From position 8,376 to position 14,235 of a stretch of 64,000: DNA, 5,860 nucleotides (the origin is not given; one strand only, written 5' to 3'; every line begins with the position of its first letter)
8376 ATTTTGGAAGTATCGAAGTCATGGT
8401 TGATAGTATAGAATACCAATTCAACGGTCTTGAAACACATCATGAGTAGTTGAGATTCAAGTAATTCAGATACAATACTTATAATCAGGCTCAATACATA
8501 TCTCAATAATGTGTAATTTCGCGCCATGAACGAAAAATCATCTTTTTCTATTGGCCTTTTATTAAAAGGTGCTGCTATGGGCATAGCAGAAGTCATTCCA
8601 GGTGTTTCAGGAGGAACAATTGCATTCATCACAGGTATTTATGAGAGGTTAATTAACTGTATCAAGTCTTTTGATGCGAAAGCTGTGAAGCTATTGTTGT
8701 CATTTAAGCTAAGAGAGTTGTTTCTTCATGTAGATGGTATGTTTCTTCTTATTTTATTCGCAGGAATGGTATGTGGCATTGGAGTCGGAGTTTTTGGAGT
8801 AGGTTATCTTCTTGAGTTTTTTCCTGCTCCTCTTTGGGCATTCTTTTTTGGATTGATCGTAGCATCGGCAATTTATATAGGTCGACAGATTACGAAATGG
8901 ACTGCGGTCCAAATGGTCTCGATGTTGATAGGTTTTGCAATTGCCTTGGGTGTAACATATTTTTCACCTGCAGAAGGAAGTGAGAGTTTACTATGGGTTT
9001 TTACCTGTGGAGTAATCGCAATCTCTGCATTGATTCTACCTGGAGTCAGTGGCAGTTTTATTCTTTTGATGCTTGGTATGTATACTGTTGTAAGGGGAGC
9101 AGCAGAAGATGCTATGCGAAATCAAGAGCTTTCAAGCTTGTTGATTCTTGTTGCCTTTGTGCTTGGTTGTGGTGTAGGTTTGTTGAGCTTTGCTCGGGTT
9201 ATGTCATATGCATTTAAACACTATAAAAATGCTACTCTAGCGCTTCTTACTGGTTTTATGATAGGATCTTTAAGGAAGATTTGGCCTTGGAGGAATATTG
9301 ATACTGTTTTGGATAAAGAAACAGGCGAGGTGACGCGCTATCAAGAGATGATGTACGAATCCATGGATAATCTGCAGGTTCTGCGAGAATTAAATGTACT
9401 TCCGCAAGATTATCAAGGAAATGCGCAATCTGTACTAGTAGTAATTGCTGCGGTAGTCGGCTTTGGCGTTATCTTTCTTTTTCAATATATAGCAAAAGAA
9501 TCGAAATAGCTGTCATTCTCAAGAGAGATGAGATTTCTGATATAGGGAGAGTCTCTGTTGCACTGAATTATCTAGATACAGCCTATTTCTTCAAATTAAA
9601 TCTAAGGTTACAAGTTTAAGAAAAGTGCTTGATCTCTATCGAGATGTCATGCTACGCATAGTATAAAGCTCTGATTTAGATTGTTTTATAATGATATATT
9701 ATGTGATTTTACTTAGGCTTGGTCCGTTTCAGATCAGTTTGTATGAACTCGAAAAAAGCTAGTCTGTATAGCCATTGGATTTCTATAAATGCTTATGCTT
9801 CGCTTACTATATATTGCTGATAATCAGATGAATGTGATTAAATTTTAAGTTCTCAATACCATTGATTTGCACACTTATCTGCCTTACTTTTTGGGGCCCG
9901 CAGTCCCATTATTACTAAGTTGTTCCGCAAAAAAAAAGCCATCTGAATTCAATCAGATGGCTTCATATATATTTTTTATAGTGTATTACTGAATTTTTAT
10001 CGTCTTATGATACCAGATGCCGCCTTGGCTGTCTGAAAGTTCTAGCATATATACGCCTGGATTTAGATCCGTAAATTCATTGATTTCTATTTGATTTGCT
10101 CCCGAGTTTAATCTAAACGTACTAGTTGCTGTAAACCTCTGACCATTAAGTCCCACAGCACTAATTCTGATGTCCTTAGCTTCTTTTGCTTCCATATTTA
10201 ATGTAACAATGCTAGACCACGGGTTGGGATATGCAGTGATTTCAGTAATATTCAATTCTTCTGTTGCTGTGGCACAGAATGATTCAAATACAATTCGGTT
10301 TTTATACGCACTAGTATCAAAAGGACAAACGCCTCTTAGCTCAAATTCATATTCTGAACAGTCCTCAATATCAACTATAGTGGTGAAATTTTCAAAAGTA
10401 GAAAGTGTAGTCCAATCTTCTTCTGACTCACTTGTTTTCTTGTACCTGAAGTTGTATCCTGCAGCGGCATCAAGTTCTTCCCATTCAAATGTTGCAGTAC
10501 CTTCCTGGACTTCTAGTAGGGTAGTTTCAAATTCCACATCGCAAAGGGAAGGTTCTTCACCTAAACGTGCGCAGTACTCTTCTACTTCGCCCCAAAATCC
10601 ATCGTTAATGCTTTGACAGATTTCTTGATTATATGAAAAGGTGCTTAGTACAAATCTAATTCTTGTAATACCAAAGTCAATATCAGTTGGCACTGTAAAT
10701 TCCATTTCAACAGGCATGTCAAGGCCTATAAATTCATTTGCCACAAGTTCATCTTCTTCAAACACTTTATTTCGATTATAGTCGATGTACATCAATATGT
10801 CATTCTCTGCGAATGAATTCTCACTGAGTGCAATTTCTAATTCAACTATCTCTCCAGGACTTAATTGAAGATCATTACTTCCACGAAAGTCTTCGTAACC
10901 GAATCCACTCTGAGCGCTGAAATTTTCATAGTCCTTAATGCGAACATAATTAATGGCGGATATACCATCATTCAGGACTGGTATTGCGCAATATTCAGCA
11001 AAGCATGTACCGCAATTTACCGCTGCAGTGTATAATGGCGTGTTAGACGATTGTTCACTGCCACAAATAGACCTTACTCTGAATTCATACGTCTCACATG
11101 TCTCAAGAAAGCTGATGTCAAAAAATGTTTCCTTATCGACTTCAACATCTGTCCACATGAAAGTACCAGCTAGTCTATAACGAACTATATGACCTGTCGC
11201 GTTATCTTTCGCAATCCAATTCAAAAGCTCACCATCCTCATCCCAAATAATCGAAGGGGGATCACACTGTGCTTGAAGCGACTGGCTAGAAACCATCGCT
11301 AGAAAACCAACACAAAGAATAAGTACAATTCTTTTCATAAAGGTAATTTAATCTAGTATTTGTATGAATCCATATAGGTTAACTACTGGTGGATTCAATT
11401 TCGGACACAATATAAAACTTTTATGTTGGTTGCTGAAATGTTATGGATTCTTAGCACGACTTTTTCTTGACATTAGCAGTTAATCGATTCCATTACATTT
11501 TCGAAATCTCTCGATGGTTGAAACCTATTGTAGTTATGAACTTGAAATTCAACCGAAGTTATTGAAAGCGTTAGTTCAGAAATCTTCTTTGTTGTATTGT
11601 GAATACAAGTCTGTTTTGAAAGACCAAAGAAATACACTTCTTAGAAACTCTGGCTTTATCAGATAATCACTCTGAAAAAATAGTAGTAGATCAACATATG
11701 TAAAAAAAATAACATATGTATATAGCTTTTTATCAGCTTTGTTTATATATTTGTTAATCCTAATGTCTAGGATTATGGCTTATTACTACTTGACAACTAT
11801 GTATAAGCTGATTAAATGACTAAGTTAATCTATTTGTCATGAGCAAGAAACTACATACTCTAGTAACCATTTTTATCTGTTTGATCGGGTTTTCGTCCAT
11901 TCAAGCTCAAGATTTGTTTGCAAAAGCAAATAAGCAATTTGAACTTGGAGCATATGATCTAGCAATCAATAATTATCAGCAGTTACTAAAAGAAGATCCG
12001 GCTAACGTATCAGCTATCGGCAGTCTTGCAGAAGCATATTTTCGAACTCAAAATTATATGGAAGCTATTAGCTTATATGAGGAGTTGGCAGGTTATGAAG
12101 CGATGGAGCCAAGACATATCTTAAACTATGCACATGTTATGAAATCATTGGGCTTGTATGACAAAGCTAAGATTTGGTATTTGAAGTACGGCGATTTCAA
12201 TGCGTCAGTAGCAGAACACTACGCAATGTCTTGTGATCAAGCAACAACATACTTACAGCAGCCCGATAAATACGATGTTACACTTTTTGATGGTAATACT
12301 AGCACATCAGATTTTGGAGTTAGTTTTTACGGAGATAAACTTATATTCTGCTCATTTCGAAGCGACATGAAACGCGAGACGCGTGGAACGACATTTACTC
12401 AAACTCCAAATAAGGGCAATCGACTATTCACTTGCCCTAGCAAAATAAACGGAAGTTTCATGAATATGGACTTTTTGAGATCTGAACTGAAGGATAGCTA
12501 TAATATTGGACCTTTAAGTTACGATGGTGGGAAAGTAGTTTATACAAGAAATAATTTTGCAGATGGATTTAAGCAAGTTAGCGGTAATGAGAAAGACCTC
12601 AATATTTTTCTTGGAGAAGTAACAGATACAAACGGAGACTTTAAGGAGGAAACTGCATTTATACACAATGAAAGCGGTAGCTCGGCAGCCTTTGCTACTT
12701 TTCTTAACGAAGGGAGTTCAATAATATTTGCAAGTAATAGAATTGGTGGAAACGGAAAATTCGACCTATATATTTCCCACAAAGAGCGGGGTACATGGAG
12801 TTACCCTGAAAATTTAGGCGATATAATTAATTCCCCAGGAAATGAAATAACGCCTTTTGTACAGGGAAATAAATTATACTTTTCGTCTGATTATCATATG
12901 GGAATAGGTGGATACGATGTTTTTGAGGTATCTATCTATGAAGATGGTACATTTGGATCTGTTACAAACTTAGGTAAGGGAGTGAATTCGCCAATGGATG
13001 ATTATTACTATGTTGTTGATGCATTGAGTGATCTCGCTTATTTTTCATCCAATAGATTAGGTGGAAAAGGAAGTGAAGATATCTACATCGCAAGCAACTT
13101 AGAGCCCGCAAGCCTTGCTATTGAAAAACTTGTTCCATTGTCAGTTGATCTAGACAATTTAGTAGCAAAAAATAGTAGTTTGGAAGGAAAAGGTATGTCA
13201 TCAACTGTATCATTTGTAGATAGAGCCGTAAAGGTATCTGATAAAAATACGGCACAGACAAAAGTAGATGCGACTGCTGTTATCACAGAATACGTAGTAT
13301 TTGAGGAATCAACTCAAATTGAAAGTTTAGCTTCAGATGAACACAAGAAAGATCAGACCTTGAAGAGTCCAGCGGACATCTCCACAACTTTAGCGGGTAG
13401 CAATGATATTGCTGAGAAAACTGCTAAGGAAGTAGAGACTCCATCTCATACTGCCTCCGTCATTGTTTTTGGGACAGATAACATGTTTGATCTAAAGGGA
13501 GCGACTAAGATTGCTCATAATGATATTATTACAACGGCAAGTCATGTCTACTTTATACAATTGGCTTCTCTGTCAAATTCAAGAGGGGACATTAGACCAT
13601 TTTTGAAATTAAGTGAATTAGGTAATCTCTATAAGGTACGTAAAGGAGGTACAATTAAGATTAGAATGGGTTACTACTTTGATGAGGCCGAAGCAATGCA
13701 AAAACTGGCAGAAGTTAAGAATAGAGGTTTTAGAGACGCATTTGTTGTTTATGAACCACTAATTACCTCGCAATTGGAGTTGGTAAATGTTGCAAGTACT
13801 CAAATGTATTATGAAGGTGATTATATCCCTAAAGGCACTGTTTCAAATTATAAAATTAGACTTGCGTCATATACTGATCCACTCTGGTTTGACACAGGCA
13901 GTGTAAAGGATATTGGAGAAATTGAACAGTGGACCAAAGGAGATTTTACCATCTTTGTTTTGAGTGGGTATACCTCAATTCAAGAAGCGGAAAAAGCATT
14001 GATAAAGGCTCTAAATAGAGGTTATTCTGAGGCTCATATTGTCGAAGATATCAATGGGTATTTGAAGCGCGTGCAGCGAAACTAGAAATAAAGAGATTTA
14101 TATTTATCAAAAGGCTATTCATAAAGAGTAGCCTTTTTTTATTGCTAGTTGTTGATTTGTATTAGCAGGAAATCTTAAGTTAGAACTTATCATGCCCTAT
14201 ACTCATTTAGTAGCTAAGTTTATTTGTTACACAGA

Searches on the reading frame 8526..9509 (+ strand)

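Call 52: search_protein_families(library=pfam, proteins=[window:8526-9509:+], max_evalue=0.001)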
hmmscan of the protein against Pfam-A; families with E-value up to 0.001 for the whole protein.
window:8526-9509:+ (327 aa): 1 family
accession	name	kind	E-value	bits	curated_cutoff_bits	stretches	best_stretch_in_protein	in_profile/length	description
PF04018.18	VCA0040-like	-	1.1e-81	274.5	26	1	18-268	1-244/246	Undecaprenyl phosphate translocase-like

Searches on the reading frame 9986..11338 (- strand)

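Call 52: search_protein_families(library=pfam, proteins=[window:9986-11338:-], max_evalue=0.001)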
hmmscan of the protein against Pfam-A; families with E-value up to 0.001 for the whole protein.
window:9986-11338:- (450 aa): 3 families
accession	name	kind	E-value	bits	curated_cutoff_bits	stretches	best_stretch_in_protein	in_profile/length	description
PF20009.4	GEVED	-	3.7e-11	44.1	24.4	1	183-256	4-76/78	GEVED domain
PF18962.6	Por_Secre_tail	-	3.1e-07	31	27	1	370-446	2-73/75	Secretion system C-terminal sorting domain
PF00041.27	fn3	-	0.00024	21.7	25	0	39-98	18-79/84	Fibronectin type III domain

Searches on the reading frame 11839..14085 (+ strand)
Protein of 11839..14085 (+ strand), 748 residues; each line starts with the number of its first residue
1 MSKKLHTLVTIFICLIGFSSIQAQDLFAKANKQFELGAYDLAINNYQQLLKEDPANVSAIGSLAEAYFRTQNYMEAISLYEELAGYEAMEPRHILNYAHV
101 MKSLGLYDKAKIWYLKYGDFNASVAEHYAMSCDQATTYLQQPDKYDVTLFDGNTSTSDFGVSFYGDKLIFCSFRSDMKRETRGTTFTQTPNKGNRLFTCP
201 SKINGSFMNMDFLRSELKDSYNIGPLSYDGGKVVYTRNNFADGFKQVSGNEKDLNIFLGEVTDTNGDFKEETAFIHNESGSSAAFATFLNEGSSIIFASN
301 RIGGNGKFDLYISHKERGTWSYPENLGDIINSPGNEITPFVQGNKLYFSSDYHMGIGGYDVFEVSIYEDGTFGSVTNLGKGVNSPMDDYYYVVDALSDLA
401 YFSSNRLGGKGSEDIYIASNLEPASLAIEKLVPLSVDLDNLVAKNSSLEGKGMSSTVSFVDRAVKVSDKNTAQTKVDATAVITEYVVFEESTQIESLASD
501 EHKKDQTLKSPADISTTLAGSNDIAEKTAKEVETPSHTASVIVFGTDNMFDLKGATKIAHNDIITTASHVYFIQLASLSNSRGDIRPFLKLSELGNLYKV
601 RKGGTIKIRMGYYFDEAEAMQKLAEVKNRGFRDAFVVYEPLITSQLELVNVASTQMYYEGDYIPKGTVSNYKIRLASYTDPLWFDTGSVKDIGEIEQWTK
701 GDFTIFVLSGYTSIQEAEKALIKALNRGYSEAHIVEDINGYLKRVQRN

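Call 52: search_protein_families(library=pfam, proteins=[window:11839-14085:+], max_evalue=0.001)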
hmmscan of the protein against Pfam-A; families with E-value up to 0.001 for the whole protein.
window:11839-14085:+ (748 aa): 6 families
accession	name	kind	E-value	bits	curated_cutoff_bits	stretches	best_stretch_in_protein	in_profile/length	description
PF14559.12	TPR_19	-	3.7e-08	34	25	1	34-90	2-58/68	Tetratricopeptide repeat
PF13432.12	TPR_16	-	3.7e-06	27.7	32.7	1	28-84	2-58/65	Tetratricopeptide repeat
PF07676.18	PD40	-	5.1e-06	26.7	20.9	0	287-312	15-38/38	WD40-like Beta Propeller Repeat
PF13414.12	TPR_11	-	1.1e-05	25.4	26.8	1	33-70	4-41/42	TPR repeat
PF03704.23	BTAD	-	0.00096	20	22.1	0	28-83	67-122/146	Bacterial transcriptional activator domain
PF13431.12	TPR_17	-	0.00099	19.6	24.4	0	46-77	2-33/34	Tetratricopeptide repeat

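Call 84: search_protein_families(library=ncbifam, proteins=[window:11839-14085:+], max_evalue=0.00001)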
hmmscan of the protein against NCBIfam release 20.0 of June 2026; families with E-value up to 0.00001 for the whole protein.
window:11839-14085:+ (748 aa): 2 families
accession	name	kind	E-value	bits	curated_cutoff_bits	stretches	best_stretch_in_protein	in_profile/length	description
NF053607.1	CHU_0125_OmpA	equivalog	3.1e-56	191.2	620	1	6-431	6-423/639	CHU_0125 family OmpA-like outer membrane integrity protein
NF052230.1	T9SS_PorE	exception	1.8e-41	142.2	600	1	8-418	3-416/648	PorE family type IX secretion system protein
